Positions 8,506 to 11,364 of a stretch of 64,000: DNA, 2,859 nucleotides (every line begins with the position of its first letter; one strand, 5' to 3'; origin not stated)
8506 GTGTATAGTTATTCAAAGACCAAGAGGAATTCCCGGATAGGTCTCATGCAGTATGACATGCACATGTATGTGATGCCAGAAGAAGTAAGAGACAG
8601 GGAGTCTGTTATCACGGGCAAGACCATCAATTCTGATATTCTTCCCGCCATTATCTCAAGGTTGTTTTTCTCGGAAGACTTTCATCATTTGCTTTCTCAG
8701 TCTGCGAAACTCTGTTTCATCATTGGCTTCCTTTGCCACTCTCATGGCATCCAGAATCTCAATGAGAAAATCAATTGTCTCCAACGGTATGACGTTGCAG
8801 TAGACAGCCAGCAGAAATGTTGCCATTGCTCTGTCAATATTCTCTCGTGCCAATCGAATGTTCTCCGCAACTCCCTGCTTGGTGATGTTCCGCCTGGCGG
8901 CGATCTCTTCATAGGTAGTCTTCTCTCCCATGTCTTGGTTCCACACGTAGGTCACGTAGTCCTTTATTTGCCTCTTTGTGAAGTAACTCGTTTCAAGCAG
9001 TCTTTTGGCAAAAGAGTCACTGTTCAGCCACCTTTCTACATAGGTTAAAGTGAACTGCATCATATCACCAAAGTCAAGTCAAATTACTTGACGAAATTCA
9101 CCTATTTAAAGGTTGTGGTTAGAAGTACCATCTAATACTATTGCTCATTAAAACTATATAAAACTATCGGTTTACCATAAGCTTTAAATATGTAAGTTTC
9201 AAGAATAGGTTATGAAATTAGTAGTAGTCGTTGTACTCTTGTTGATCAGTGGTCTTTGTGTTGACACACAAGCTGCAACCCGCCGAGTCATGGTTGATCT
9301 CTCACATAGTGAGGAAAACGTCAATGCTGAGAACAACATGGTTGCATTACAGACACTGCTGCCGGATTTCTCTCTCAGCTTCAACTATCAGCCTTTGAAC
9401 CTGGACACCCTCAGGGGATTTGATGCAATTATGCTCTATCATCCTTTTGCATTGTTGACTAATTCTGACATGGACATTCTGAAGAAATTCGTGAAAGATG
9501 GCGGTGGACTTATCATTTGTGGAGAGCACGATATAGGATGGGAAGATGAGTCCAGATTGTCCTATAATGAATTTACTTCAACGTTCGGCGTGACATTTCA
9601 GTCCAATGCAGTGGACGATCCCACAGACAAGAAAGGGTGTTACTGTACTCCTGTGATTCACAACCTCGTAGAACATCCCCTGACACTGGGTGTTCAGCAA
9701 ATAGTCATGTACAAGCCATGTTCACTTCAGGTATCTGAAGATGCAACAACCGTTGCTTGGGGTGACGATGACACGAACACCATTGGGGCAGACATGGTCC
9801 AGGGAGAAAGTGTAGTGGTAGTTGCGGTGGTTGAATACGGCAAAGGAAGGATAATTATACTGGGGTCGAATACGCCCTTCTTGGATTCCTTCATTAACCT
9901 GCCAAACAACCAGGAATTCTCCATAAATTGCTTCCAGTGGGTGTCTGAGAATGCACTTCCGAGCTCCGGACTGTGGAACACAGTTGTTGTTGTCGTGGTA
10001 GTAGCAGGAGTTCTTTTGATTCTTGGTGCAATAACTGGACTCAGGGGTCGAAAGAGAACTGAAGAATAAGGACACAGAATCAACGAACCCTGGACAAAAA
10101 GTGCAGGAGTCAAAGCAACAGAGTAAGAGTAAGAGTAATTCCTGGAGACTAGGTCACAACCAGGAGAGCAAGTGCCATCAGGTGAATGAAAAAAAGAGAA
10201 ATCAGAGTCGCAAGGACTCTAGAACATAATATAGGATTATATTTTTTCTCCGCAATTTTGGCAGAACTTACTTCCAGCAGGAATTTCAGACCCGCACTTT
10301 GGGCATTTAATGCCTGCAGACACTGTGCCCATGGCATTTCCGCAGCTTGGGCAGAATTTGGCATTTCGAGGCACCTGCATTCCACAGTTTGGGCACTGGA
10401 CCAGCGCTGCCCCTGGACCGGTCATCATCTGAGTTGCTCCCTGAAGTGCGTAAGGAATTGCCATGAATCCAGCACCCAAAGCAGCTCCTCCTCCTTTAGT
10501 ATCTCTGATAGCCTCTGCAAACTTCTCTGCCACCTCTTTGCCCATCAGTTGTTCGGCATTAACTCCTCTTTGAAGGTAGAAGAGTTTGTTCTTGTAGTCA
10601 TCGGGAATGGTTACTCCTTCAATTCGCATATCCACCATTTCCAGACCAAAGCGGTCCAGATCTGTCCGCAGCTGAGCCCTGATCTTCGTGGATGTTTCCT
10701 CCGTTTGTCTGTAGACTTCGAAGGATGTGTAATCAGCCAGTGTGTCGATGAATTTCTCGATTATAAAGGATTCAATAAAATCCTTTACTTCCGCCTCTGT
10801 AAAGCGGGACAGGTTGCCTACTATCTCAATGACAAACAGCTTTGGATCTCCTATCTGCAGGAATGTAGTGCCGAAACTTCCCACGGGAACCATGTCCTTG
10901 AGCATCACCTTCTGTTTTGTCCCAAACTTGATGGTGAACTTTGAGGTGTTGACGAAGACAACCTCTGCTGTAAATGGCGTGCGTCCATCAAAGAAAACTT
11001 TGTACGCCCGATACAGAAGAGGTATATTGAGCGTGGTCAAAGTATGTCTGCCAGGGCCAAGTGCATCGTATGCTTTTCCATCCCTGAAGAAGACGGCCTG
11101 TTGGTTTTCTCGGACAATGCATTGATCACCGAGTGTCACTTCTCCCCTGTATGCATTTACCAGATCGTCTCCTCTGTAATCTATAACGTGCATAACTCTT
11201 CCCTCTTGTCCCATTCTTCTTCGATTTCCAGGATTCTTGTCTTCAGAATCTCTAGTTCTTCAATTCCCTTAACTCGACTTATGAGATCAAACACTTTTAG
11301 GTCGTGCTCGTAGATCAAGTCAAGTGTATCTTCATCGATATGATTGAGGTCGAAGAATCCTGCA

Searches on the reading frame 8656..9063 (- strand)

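Call 12: search_protein_families(library=pfam, proteins=[window:8656-9063:-], max_evalue=0.01)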
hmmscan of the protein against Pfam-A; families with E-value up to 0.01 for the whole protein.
window:8656-9063:- (135 aa): 1 family
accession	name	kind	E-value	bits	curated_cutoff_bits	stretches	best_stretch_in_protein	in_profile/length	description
PF20776.3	SLS1_N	-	0.0084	17.1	24.4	0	26-69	37-87/97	SLS1 protein N-terminal domain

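Call 57: search_protein_families(library=phrogs, proteins=[window:8656-9063:-], max_evalue=0.01)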
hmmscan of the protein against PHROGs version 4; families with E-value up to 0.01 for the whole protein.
window:8656-9063:- (135 aa): 0 families

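Call 58: search_protein_families(library=ncbifam, proteins=[window:8656-9063:-], max_evalue=0.01)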
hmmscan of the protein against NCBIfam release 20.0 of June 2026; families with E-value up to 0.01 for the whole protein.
window:8656-9063:- (135 aa): 1 family
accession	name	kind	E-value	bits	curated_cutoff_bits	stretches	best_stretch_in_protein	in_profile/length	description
NF045758.2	YlxM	equivalog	0.0014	18.7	80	1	29-75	18-59/72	YlxM family DNA-binding protein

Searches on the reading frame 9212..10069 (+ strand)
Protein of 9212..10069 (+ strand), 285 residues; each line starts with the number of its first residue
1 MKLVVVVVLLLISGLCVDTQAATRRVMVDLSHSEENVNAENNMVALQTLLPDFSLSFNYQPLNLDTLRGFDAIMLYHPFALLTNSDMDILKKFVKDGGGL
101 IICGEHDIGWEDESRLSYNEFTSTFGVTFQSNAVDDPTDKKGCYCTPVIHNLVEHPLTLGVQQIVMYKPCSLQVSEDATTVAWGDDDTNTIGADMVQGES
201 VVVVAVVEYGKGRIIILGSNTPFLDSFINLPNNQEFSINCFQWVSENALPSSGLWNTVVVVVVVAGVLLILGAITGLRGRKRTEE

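Call 12: search_protein_families(library=pfam, proteins=[window:9212-10069:+], max_evalue=0.01)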
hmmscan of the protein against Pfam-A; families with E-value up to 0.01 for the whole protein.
window:9212-10069:+ (285 aa): 3 families
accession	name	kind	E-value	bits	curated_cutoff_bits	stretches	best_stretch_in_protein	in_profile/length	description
PF23355.1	IFT52_GIFT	-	6e-08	32.5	27.2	1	34-134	9-108/246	IFT52 GIFT domain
PF14258.12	DUF4350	-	7.1e-07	30.1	30.4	1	79-240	48-180/181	Domain of unknown function (DUF4350)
PF09822.16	ABC_transp_aux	-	1.3e-06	28.3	34.7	1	52-178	28-180/288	ABC-type uncharacterized transport system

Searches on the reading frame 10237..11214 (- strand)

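Call 12: search_protein_families(library=pfam, proteins=[window:10237-11214:-], max_evalue=0.01)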
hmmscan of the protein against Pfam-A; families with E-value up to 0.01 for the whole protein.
window:10237-11214:- (325 aa): 13 families
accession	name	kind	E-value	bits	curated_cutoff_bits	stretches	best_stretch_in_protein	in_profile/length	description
PF13421.11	Band_7_1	-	3.9e-36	125.1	24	1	21-211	6-203/211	SPFH domain-Band 7 family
PF01145.31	Band_7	-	1.6e-22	80.8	23.6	1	33-224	2-165/176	SPFH domain / Band 7 family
PF13240.11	Zn_Ribbon_1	-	7.4e-16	57.8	25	2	303-324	1-22/23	zinc-ribbon domain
PF12773.13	DZR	-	7.4e-12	45.7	27.3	1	274-322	1-45/45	Double zinc ribbon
PF13248.11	Zn_ribbon_3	-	4.1e-10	39.2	27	2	302-325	3-26/26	zinc-ribbon domain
PF24460.1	DUF7575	-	1.6e-09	37.4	28.5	2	301-324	3-26/28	Domain of unknown function (DUF7575)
PF24463.1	DUF7577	-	6.2e-09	35.8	28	2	301-323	2-24/27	Domain of unknown function (DUF7577)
PF17032.10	Zn_ribbon_15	-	1.5e-08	35.7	28.9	1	272-292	53-73/73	zinc-ribbon family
PF10571.15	UPF0547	-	8.3e-06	26.3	29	1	273-292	2-21/26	Uncharacterised protein family UPF0547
PF18912.6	DZR_2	-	4.7e-05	23.6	27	1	273-321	9-55/56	Double zinc ribbon domain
PF02150.21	Zn_ribbon_RPB9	-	0.00045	20.5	25.2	1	286-315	2-35/36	RNA polymerases M/15 Kd subunit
PF09297.16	Zn_ribbon_NUD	-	0.0022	18.1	24.8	1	283-310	1-30/32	NADH pyrophosphatase zinc ribbon domain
PF07191.17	Zn_ribbon_6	-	0.0026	18.2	25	1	288-325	3-39/67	Double zinc ribbon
